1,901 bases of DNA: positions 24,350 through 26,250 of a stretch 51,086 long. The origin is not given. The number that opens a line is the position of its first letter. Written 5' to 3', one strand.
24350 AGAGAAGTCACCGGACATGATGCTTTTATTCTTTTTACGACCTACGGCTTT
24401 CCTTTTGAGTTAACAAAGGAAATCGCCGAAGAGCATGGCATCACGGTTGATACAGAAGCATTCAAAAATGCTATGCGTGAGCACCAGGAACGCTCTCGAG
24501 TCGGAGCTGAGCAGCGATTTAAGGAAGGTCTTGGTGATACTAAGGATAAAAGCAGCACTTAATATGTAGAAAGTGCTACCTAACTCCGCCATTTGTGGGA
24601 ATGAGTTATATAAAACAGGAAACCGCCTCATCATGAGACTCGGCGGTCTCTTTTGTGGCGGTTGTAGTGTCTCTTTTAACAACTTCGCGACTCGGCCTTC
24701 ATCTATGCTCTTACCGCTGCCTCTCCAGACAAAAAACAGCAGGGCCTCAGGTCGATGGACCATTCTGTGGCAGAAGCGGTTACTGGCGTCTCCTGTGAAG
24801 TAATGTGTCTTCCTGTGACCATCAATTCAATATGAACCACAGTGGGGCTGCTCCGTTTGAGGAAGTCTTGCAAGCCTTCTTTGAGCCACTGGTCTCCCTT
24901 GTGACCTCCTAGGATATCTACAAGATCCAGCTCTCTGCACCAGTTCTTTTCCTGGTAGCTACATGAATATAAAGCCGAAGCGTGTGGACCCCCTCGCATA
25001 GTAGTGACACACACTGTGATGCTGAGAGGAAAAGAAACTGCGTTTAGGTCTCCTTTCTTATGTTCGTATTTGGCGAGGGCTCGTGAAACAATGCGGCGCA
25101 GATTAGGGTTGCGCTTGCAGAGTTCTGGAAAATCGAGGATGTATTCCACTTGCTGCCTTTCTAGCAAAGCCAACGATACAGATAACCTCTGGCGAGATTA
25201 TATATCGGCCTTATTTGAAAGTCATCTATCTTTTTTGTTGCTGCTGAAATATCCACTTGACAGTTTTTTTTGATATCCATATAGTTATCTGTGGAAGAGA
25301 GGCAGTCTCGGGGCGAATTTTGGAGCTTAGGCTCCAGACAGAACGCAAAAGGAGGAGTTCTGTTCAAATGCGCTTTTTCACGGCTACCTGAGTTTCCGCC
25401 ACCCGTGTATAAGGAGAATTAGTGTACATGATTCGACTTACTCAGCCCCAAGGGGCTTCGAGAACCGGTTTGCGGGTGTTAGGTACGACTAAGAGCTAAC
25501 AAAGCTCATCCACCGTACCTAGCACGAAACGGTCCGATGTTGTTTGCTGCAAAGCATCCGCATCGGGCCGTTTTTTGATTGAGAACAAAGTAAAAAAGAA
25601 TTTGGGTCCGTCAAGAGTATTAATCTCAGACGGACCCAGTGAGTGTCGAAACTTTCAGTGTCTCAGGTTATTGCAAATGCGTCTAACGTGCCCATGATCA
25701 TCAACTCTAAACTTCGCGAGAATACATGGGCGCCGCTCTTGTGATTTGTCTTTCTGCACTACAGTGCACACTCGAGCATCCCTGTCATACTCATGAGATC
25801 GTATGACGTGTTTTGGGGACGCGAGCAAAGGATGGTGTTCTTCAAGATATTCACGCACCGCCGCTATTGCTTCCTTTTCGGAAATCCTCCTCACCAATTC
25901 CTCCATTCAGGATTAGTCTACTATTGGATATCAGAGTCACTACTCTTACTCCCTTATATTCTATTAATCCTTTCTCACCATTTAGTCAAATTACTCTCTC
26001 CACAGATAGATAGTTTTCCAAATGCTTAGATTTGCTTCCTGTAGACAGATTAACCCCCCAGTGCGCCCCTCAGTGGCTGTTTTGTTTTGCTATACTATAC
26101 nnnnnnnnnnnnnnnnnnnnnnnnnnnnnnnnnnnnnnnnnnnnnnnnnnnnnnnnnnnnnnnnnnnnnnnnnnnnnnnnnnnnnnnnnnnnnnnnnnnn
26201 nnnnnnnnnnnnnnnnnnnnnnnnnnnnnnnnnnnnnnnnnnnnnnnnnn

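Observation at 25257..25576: Stand-alone ~285-nt structured RNA with its own promoter and terminator, family unrecognised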

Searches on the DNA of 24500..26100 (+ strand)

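Call 4: search_rna_families(source=window, start=25100, end=25750, threshold=evalue, max_evalue=10, show_alignments=5)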
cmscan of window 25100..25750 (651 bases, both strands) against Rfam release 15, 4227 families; matches with E-value up to 10: 4.
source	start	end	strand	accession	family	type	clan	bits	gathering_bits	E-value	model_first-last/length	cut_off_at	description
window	25527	25575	+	RF04028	mir-7948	Gene; miRNA;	-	20.7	82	0.14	1-63/63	no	mir-7948 microRNA precursor family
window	25525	25573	-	RF04028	mir-7948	Gene; miRNA;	-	14.8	82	6.1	1-63/63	no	mir-7948 microRNA precursor family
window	25512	25644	+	RF01434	S_pombe_snR3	Gene; snRNA; snoRNA; HACA-box;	CL00040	14.7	100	3.1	1-167/167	no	small nucleolar RNA snR3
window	25421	25478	+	RF02473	GlsR4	Gene; snRNA; snoRNA; CD-box;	-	13.4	70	7.3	1-61/61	no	Small nucleolar RNA GlsR4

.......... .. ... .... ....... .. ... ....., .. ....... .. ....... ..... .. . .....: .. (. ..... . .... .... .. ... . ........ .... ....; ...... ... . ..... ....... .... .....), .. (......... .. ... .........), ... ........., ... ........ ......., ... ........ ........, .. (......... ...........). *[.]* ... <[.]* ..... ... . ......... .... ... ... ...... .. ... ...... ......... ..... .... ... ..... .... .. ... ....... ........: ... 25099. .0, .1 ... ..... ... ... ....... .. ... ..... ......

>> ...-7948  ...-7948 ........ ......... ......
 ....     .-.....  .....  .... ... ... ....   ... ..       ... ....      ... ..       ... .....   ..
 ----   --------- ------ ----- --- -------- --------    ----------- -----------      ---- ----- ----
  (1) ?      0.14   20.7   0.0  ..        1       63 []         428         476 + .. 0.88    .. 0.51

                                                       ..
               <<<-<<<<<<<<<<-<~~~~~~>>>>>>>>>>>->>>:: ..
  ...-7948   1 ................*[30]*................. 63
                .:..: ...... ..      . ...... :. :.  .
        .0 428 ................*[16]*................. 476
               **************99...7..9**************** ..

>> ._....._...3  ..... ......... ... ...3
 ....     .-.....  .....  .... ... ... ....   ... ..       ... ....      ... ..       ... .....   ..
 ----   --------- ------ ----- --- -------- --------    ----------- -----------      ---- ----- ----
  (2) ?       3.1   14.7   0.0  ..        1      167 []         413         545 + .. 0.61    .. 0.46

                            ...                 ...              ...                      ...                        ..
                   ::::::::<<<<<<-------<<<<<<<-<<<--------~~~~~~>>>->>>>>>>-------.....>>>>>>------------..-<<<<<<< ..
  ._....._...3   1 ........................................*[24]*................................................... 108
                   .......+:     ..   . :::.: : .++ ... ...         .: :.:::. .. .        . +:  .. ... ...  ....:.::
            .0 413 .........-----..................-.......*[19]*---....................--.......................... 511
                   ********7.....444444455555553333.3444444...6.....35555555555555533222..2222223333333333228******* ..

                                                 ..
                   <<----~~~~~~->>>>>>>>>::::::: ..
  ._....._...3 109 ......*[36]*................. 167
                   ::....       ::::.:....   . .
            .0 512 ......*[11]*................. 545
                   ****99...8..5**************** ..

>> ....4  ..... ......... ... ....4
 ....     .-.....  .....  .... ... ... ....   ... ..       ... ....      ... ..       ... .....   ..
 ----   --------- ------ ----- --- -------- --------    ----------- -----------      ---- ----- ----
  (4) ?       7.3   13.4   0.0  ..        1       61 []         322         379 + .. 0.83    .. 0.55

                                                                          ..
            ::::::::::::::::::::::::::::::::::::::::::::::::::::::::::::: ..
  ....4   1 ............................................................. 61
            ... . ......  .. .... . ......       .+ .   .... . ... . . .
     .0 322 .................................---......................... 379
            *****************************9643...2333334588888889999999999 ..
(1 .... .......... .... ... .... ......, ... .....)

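Call 16: search_rna_families(source=window, start=24500, end=26100, threshold=evalue, max_evalue=10, show_alignments=0)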
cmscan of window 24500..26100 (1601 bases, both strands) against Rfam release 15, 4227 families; matches with E-value up to 10: 5.
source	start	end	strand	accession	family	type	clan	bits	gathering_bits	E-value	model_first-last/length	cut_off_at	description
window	25527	25575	+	RF04028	mir-7948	Gene; miRNA;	-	20.7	82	0.33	1-63/63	no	mir-7948 microRNA precursor family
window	24543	24611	-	RF01489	sbrA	Gene; sRNA;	-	16.2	45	4.3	1-71/71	no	Listeria sRNA sbrA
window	25836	25892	+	RF00294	snoTBR17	Gene; snRNA; snoRNA; CD-box;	-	15.8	40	0.87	1-119/119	no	Small nucleolar RNA TBR17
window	25512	25644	+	RF01434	S_pombe_snR3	Gene; snRNA; snoRNA; HACA-box;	CL00040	14.7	100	7.6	1-167/167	no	small nucleolar RNA snR3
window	24544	24587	-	RF00464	mir-92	Gene; miRNA;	CL00137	13.6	47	8.4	17-63/80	no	mir-92 microRNA precursor family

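Call 68: search_dna_similar(query=window:24563-26021:+, collection=phages, mode=distant, max_evalue=0.01, max_rows=10)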
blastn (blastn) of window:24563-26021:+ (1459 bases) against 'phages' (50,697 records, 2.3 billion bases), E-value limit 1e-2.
No match.

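Call 69: search_dna_similar(query=window:24563-26021:+, collection=plasmids, mode=distant, max_evalue=0.01, max_rows=10)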
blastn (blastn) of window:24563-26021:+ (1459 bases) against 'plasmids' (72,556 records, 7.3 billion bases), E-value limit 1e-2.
No match.
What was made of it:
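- Tried and rejected: blastn of the insertion against phages and plasmids (calls 68, 69): nothing.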

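Call 82: search_rna_families(source=window, start=25286, end=25580, threshold=evalue, max_evalue=10, show_alignments=0)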
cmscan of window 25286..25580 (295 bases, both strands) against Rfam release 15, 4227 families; matches with E-value up to 10: 3.
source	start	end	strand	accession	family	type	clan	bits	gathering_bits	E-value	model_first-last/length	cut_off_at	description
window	25527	25575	+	RF04028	mir-7948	Gene; miRNA;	-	20.7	82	0.061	1-63/63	no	mir-7948 microRNA precursor family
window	25525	25573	-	RF04028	mir-7948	Gene; miRNA;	-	14.8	82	2.7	1-63/63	no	mir-7948 microRNA precursor family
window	25421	25478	+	RF02473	GlsR4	Gene; snRNA; snoRNA; CD-box;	-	13.4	70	3.3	1-61/61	no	Small nucleolar RNA GlsR4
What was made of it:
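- On RNase P RNA: No hit to any RNase P model (call 82).
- No Rfam riboswitch or leader matches at E<=10 on 295 nt (call 82). No hit to any RNase P, tmRNA, 6S or SRP model appears even at E<=10 (calls 4, 82).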

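Call 95: build_rna_model(alignment_id=A1, structure=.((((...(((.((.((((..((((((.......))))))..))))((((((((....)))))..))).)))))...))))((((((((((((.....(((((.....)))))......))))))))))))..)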
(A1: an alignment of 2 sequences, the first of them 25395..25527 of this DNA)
Model R1 built from alignment A1 (2 sequences, 133 columns); structure: as given.
model positions 133; base pairs 44; branch points 2; effective number of sequences 0.59; information 0.591 bits per position. Calibrated on 0.2 Mb of random sequence (short: E-values are rough).
structure used (alignment columns):
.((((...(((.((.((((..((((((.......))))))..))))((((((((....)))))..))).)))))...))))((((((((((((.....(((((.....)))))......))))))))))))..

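Call 96: search_with_rna_model(model_id=R1, sources=[window, L001, L002, L003, L004, L005, L006, L007, L008, L009, L010, L011, L012, L013, L014, L015, L016, L017, L018, L019, L020, L021, L022, L023, L024, L025, L026, L027, L028, L029, L030, L031, L032, L033, L034, L035, L036, L037, L038, L039, L040, L041, L042, L043, L044, L045, L046, L047, L048, L049, L050, L051, L052, L053, L054, L055, L056, L057, L058, L059, L060, L061, L062, L063, L064, L065, L066, L067, L068, L069, L070, L071, L072, L073, L074, L075, L076, L077, L078, L079, L080, L082, L083, L084, L085, L086], max_evalue=10)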
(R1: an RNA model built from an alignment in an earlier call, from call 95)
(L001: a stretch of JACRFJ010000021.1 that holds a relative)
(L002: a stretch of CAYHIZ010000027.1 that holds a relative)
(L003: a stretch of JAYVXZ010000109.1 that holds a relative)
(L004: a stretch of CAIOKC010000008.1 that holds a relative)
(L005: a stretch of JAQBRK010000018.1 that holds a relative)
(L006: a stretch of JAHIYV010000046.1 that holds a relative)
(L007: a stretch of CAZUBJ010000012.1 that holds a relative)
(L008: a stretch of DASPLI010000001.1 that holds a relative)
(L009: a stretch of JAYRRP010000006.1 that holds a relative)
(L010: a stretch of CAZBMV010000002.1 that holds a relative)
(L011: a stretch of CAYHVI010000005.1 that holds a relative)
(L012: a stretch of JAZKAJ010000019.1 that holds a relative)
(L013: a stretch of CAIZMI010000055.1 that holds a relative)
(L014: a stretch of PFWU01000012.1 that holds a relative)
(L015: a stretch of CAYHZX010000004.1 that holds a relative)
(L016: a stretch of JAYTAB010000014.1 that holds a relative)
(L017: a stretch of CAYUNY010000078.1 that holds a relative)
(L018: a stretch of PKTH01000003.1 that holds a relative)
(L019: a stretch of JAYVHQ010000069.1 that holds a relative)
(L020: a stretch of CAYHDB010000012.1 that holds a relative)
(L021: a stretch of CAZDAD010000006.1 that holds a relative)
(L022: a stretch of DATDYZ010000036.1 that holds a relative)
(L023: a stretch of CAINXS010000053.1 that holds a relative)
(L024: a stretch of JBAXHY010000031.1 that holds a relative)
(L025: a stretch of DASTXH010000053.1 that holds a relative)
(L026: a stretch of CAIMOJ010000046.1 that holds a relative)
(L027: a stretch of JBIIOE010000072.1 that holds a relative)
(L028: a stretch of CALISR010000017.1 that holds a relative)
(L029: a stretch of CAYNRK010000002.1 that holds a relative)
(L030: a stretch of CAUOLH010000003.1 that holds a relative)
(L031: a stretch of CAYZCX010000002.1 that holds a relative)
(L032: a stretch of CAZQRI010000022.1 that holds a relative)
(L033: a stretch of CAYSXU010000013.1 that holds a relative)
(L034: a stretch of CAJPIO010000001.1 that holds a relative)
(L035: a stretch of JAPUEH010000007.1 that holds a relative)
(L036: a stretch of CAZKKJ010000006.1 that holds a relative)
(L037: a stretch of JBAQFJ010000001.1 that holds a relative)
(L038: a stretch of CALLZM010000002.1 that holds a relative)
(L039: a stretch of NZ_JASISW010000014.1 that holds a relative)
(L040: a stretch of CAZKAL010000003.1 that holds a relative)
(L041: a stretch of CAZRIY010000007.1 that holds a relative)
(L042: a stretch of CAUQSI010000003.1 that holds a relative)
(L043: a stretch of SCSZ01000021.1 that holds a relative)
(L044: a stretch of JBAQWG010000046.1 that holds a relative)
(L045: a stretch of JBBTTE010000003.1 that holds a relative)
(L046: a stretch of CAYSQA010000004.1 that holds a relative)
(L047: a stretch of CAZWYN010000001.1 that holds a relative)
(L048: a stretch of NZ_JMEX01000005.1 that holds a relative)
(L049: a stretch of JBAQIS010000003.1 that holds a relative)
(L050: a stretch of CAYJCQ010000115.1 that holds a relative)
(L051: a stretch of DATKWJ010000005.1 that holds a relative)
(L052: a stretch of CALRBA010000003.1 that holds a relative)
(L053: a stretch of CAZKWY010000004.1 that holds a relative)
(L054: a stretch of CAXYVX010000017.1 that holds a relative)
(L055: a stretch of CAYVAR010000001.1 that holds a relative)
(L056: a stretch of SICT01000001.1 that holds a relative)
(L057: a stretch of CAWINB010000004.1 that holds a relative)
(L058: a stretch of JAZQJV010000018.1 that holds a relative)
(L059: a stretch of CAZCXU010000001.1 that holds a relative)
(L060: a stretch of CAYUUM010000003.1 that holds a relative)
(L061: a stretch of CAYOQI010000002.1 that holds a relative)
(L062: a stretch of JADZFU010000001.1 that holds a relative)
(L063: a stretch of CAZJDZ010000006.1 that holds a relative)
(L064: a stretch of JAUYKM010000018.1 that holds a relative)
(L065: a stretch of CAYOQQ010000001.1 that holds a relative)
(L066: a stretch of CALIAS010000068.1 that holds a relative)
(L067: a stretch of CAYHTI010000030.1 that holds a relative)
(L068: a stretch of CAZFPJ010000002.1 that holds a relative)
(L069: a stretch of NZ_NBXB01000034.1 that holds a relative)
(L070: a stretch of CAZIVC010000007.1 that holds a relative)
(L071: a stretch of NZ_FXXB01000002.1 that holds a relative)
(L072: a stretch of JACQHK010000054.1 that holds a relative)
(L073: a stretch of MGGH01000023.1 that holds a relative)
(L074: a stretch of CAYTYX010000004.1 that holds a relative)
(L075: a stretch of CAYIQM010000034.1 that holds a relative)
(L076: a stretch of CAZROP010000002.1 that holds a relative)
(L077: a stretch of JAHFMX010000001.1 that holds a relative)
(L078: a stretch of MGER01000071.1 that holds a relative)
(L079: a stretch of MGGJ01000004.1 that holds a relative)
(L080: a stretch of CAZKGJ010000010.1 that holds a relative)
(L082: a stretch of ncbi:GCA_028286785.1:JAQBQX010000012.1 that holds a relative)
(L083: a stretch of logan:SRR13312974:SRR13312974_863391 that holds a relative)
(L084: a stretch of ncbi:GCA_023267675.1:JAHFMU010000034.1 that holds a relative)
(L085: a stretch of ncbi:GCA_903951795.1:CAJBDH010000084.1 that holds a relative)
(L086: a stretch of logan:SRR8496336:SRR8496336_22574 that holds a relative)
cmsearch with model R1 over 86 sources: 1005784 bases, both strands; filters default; matches with E-value up to 10: 2.
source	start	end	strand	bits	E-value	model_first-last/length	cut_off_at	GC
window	25395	25527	+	168.5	6.3e-37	1-133/133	no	0.51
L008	12748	12860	+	23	0.018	1-133/133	no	0.6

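Call 97: search_with_rna_model(model_id=R1, source=L008, max_evalue=10, show_alignments=2)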
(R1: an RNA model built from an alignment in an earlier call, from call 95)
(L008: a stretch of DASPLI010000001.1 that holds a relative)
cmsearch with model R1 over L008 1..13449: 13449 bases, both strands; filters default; matches with E-value up to 10: 1.
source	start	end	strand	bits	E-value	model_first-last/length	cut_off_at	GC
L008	12748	12860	+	23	0.00023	1-133/133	no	0.6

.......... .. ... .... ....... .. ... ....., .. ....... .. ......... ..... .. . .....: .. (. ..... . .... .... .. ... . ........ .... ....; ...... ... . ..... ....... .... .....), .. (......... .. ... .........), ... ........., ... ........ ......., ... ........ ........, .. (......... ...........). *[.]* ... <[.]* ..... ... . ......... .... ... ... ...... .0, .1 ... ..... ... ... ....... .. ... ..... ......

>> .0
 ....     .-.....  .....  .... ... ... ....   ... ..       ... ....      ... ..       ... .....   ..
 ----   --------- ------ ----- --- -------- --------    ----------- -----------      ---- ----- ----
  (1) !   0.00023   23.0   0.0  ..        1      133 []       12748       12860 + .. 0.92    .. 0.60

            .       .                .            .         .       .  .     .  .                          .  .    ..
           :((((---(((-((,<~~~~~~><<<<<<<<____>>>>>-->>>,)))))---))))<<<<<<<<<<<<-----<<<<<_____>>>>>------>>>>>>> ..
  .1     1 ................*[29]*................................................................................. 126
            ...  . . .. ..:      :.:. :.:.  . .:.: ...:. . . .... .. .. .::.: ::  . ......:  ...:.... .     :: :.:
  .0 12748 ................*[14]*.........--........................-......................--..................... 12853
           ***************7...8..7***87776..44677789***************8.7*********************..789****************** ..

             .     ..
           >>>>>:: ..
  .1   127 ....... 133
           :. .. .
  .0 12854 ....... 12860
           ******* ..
